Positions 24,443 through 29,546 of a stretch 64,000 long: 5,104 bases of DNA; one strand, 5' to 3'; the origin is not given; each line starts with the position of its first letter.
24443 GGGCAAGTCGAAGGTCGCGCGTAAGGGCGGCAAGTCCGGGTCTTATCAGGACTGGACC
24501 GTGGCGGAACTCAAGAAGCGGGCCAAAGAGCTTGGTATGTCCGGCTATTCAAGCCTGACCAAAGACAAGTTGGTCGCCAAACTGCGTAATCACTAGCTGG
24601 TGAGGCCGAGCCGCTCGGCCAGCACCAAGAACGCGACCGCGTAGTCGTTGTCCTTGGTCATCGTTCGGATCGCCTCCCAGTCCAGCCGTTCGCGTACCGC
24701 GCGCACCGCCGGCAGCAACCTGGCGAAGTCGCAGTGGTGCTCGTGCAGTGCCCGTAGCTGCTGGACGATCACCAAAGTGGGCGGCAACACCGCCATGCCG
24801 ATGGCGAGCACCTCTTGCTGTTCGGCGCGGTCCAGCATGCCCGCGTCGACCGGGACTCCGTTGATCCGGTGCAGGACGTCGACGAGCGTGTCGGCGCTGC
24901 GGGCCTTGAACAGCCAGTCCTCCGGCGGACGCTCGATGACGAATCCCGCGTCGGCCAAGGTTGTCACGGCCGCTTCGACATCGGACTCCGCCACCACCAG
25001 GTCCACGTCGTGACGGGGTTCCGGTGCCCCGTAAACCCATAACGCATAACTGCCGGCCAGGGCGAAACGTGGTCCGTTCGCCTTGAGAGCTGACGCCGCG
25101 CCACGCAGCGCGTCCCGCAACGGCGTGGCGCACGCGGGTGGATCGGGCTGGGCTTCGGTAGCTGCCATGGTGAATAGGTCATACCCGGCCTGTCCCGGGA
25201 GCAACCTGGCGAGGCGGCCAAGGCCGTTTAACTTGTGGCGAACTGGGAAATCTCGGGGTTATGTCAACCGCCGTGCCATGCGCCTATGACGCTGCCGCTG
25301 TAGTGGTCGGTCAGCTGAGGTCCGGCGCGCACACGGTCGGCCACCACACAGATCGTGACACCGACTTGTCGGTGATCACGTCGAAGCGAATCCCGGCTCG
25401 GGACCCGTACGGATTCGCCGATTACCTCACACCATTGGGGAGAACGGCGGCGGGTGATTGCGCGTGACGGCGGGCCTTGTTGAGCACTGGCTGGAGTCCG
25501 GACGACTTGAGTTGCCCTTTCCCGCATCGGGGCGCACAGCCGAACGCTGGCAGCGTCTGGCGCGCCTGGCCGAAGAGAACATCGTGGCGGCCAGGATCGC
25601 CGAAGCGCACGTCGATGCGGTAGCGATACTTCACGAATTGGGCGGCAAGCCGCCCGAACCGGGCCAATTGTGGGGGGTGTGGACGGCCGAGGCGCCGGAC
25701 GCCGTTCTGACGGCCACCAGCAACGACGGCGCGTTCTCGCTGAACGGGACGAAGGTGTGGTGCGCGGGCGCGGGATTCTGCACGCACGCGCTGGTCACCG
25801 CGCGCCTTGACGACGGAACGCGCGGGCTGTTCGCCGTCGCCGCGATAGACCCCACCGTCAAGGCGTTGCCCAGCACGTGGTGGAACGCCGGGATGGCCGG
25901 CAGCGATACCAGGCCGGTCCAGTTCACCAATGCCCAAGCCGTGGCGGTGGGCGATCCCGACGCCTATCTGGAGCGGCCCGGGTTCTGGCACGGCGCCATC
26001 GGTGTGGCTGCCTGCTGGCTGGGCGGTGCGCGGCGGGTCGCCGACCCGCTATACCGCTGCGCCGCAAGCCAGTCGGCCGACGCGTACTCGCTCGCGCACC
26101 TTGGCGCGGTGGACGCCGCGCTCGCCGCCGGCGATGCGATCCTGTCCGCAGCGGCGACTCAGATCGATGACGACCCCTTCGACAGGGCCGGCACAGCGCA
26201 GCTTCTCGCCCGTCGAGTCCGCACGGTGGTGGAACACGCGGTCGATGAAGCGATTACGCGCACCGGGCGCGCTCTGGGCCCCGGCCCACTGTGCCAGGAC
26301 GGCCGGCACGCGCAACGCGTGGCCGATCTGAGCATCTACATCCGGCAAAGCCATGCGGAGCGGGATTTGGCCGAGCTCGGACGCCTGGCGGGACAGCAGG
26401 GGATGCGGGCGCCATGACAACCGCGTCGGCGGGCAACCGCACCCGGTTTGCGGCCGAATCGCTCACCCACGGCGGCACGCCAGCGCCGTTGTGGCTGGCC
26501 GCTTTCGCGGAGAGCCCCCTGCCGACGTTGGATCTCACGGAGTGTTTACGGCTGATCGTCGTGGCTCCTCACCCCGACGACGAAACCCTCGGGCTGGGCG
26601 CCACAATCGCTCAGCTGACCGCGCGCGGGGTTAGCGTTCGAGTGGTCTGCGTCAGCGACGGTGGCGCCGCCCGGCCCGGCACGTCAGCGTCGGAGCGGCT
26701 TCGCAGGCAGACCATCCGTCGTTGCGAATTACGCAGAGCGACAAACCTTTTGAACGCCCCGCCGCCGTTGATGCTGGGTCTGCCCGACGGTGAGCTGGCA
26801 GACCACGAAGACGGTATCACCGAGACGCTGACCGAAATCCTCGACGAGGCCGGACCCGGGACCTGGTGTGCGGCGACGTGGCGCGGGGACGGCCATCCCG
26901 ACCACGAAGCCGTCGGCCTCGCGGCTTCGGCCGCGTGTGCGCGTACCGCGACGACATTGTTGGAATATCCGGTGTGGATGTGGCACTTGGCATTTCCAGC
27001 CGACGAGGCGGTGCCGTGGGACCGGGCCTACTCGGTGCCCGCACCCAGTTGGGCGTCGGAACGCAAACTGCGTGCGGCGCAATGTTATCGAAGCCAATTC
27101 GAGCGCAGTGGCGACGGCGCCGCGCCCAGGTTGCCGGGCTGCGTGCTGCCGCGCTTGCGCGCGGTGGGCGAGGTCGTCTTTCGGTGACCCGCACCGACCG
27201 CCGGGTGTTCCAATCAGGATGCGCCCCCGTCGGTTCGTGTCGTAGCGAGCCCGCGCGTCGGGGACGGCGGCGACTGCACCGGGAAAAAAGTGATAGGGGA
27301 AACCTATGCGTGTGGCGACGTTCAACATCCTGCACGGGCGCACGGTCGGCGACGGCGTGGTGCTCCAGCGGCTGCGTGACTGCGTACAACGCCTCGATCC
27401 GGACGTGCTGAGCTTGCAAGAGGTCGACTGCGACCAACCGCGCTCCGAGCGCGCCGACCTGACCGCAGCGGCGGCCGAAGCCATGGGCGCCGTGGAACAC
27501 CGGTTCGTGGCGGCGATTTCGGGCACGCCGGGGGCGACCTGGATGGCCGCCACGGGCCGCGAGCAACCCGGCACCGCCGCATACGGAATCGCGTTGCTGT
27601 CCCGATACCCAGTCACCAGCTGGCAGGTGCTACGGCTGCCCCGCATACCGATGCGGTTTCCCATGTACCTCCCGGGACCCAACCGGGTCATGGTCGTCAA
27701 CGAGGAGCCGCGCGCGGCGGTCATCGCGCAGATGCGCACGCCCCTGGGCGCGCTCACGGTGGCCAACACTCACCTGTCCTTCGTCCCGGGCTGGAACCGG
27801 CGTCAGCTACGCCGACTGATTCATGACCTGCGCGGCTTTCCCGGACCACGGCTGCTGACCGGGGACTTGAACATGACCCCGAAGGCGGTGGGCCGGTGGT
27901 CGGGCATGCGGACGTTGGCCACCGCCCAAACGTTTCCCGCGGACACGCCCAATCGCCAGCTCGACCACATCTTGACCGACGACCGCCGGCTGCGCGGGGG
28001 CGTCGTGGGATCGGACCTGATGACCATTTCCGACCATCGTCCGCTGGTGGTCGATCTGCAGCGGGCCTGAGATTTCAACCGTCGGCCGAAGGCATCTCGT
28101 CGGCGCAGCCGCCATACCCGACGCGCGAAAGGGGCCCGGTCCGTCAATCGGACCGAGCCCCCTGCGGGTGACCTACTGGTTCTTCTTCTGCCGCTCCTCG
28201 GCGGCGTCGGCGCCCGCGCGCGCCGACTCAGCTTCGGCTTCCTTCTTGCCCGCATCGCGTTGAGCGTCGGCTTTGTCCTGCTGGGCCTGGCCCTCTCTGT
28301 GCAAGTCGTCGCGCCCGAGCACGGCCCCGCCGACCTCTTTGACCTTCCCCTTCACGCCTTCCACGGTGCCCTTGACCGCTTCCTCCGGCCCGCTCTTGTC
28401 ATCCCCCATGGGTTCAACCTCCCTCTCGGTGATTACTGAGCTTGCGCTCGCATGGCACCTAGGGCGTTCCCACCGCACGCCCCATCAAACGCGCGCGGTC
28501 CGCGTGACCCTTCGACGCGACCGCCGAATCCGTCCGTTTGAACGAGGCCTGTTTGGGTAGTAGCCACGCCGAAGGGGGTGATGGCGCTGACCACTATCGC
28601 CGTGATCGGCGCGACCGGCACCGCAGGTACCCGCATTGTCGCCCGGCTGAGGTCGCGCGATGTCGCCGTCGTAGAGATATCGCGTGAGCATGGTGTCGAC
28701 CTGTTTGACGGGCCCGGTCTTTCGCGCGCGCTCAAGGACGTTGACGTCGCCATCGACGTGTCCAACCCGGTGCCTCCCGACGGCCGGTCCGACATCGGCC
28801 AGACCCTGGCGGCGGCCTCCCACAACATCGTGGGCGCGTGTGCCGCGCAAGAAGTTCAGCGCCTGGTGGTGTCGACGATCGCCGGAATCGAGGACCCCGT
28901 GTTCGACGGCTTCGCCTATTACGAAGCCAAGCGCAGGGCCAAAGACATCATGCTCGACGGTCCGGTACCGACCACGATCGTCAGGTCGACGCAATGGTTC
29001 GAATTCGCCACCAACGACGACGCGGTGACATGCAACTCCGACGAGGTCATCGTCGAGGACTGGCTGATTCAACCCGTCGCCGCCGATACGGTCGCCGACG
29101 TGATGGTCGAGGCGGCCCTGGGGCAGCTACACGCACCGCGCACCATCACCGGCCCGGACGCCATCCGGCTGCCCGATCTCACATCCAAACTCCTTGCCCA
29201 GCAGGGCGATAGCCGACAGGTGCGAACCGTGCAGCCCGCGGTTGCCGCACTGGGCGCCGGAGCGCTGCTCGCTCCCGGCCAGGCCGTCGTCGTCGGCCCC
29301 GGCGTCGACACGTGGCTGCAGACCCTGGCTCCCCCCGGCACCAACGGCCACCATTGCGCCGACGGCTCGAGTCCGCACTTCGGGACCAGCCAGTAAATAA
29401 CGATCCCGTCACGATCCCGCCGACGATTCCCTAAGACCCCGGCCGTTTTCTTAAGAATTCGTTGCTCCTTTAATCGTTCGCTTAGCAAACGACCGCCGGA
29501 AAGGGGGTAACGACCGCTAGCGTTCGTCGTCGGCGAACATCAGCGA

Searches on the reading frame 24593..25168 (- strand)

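Call 51: search_protein_families(library=pfam, proteins=[window:24593-25168:-])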
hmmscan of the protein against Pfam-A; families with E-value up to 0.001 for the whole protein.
window:24593-25168:- (191 aa): 1 family
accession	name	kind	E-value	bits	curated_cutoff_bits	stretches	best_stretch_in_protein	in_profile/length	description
PF14907.12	NTP_transf_5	-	2.1e-05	24.7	31.2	1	41-175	82-232/249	Uncharacterised nucleotidyltransferase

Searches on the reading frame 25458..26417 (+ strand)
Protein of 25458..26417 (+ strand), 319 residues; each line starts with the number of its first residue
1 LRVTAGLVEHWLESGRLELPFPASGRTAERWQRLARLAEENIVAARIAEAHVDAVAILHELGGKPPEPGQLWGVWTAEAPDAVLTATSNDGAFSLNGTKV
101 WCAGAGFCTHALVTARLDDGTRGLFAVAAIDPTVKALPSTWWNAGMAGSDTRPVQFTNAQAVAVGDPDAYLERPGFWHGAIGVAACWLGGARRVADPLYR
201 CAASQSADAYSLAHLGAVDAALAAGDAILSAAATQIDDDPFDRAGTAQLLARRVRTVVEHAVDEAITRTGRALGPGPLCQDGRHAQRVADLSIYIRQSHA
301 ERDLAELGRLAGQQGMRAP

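Call 51: search_protein_families(library=pfam, proteins=[window:25458-26417:+])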
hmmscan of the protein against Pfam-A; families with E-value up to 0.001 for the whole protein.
window:25458-26417:+ (319 aa): 1 family
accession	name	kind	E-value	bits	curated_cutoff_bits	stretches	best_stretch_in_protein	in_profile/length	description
PF02770.24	Acyl-CoA_dh_M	-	2.4e-08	34.4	33.3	1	85-158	20-96/97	Acyl-CoA dehydrogenase, middle domain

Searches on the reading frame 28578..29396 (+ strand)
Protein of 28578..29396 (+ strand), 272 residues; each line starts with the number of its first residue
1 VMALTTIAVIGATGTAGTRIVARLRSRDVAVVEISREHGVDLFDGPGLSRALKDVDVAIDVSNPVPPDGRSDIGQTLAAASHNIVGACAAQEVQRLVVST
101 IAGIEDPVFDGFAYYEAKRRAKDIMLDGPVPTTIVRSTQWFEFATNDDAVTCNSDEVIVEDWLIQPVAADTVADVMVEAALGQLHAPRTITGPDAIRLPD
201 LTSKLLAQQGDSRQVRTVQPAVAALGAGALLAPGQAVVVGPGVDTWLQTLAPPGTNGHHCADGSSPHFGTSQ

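Call 51: search_protein_families(library=pfam, proteins=[window:28578-29396:+])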
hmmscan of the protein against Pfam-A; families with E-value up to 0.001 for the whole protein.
window:28578-29396:+ (272 aa): 1 family
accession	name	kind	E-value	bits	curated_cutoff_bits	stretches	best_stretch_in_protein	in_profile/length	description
PF13460.12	NAD_binding_10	-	1.3e-08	35.4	27.2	1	11-179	1-180/184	NAD(P)H-binding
